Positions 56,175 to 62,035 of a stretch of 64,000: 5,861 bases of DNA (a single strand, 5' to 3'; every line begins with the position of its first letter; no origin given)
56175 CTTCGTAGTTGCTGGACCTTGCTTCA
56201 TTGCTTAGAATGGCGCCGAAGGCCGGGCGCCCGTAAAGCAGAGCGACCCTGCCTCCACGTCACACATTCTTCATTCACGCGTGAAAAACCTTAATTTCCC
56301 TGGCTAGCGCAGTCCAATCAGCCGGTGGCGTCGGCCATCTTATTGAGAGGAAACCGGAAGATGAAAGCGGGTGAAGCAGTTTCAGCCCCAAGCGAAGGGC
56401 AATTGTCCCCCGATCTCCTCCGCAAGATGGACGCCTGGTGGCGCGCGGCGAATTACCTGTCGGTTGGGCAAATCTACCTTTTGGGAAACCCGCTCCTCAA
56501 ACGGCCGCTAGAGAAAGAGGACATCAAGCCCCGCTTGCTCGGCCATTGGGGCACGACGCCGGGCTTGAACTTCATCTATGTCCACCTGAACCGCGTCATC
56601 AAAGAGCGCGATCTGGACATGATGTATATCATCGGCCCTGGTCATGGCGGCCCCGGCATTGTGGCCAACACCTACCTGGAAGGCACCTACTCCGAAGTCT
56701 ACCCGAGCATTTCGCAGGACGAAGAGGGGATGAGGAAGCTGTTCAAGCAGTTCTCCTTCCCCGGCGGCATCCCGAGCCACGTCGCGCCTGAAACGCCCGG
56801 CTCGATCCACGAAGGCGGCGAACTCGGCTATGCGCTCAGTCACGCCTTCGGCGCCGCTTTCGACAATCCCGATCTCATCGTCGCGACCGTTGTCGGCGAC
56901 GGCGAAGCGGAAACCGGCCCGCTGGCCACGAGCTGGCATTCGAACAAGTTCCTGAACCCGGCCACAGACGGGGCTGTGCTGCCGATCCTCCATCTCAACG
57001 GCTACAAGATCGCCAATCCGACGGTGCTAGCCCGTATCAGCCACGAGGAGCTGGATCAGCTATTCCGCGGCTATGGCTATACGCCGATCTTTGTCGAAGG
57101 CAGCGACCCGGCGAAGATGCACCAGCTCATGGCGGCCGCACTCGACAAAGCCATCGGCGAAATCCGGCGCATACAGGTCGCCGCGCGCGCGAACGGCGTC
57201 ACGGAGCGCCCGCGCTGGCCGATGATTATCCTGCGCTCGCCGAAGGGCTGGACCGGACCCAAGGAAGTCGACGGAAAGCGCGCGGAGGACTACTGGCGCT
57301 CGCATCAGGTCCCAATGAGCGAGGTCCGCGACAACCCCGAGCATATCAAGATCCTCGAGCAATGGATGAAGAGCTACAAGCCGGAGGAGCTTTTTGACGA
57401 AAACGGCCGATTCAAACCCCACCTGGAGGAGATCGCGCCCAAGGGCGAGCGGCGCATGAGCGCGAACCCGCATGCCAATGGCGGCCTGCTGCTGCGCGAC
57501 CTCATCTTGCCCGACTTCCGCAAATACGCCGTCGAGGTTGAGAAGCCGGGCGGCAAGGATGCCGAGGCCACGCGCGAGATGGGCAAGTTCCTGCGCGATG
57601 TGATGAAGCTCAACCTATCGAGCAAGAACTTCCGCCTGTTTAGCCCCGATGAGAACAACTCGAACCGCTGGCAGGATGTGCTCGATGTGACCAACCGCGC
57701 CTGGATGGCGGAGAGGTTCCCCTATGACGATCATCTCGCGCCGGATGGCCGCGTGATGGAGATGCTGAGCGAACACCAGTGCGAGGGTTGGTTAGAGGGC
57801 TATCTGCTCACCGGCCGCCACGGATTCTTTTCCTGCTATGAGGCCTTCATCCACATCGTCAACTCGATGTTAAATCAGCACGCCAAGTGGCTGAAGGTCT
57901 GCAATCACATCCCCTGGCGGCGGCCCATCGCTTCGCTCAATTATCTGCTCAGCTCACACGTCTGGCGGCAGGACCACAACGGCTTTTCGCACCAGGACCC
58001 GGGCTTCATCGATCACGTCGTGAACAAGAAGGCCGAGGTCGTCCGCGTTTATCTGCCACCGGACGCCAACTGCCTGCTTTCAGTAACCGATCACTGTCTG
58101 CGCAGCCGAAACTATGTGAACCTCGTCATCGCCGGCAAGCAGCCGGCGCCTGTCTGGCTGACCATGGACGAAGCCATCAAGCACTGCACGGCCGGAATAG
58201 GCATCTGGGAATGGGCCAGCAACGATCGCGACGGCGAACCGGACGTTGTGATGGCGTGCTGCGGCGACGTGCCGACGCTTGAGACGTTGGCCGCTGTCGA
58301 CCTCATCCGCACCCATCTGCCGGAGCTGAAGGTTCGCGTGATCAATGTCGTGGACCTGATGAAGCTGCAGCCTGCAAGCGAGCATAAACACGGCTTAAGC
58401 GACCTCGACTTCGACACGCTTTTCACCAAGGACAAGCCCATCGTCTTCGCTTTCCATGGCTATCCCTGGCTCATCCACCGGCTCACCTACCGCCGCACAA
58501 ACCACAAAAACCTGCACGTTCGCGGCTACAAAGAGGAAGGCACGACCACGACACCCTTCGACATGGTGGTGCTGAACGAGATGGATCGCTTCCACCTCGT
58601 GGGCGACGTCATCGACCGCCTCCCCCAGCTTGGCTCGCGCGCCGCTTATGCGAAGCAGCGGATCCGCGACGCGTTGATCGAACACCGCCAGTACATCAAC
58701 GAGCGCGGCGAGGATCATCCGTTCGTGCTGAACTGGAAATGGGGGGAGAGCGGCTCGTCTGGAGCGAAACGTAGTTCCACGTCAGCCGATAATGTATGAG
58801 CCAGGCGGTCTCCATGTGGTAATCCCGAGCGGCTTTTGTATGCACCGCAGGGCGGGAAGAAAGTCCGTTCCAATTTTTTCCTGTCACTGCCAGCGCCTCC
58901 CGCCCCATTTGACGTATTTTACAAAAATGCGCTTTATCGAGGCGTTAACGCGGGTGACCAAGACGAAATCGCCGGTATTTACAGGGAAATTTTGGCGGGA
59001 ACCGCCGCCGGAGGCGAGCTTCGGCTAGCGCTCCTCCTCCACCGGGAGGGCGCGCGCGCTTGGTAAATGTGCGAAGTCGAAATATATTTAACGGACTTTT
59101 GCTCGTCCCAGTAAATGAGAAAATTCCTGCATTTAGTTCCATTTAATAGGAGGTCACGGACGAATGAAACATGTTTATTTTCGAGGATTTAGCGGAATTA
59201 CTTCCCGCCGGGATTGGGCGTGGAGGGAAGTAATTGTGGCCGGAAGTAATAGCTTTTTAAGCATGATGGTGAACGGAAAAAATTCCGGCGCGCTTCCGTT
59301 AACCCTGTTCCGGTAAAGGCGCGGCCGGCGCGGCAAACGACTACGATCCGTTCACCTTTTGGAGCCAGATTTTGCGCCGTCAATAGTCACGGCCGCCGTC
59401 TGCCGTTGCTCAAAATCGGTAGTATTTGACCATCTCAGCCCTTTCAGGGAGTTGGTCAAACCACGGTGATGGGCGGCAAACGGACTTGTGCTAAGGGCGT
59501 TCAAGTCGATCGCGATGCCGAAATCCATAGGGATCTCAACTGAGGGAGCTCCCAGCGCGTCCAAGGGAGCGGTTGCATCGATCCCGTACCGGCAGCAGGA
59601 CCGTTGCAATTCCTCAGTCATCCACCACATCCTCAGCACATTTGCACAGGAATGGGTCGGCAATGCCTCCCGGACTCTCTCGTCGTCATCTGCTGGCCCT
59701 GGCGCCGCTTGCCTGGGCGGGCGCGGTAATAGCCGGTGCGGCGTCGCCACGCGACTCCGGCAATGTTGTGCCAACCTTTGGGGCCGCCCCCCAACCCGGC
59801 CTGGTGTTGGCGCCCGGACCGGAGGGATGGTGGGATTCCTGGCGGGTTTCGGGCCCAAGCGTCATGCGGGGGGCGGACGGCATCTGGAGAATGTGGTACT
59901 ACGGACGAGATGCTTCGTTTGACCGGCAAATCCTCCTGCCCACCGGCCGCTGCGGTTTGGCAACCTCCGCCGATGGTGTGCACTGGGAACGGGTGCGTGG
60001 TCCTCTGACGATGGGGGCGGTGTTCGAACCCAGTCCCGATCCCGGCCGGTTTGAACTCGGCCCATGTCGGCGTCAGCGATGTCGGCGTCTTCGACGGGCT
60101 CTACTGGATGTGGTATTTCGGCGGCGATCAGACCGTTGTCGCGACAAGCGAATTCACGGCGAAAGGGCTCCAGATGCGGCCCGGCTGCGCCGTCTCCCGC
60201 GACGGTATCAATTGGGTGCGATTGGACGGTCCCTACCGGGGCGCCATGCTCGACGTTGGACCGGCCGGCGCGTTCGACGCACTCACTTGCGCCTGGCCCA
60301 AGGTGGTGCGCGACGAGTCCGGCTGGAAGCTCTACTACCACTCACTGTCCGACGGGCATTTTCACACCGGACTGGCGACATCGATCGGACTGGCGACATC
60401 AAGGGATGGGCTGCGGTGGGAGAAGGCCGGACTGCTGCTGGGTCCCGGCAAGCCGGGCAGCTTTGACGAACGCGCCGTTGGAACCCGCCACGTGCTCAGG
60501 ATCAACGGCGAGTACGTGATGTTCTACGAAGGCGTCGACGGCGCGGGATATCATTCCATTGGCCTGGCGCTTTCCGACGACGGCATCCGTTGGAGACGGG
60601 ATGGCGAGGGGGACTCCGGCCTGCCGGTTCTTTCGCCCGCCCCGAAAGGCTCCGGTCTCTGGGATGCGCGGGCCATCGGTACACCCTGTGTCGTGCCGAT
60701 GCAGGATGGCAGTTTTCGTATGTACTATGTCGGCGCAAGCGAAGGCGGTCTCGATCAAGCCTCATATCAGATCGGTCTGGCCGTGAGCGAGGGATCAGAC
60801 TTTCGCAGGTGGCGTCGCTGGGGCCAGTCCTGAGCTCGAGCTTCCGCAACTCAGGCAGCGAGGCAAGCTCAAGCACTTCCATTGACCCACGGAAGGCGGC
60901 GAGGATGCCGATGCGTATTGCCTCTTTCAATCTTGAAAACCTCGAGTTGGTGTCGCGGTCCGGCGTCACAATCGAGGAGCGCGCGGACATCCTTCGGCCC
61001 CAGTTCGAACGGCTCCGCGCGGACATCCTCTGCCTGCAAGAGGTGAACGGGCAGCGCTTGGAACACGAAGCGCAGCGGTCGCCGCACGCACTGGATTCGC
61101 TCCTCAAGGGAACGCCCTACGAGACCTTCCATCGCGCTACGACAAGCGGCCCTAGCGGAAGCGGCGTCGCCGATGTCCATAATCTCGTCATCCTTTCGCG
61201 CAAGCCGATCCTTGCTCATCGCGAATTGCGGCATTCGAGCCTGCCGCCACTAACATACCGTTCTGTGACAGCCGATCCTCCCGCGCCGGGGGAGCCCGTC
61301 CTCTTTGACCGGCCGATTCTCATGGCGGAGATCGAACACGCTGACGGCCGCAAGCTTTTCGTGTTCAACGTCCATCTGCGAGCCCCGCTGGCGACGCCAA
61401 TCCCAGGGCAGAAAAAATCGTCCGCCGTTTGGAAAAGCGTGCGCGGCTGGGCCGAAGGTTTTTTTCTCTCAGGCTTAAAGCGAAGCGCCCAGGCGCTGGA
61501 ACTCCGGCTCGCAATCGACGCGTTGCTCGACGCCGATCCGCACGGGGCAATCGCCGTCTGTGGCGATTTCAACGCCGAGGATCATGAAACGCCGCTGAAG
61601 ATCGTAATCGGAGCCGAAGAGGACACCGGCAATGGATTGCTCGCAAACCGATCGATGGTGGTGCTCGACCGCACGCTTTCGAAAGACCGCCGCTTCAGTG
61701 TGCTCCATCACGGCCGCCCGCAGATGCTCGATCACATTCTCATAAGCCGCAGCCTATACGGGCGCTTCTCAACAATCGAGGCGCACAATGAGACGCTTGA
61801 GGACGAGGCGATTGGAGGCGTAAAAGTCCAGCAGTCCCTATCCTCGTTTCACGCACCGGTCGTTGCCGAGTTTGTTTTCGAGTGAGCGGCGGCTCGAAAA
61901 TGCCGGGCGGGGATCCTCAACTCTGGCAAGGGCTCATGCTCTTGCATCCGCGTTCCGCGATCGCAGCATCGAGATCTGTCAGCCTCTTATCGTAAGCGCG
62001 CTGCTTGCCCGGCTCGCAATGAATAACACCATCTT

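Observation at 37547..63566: Every +1 frameshift in a chromosomal gene sits in a GANTC site: a CcrM methylome imprint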

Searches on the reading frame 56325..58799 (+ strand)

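Call 38: search_protein_families(library=pfam, proteins=[window:56325-58799:+], max_evalue=0.01)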
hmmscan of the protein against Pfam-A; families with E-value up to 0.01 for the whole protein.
window:56325-58799:+ (824 aa): 3 families
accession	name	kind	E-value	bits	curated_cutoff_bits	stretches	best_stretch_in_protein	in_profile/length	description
PF09364.15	XFP_N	-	1.3e-184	613.6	23.7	1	27-388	2-363/364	XFP N-terminal domain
PF09363.15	XFP_C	-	4.1e-99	330.5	23.4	1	605-806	1-202/202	XFP C-terminal domain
PF03894.20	XFP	-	4.5e-89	297.3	22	1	418-594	2-177/177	D-xylulose 5-phosphate/D-fructose 6-phosphate phosphoketolase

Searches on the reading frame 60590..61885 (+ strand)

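Call 35: search_protein_families(library=pfam, proteins=[window:60590-61885:+], max_evalue=0.01)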
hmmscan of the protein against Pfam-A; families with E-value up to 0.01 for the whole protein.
window:60590-61885:+ (431 aa): 2 families
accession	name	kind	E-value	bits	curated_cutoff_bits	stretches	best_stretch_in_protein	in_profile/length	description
PF03372.29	Exo_endo_phos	-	4.1e-12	46.8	24.5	1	112-389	2-206/225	Endonuclease/Exonuclease/phosphatase family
PF19580.5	Exo_endo_phos_3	-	2.5e-06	27.2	27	1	294-390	161-253/311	Endonuclease/Exonuclease/phosphatase family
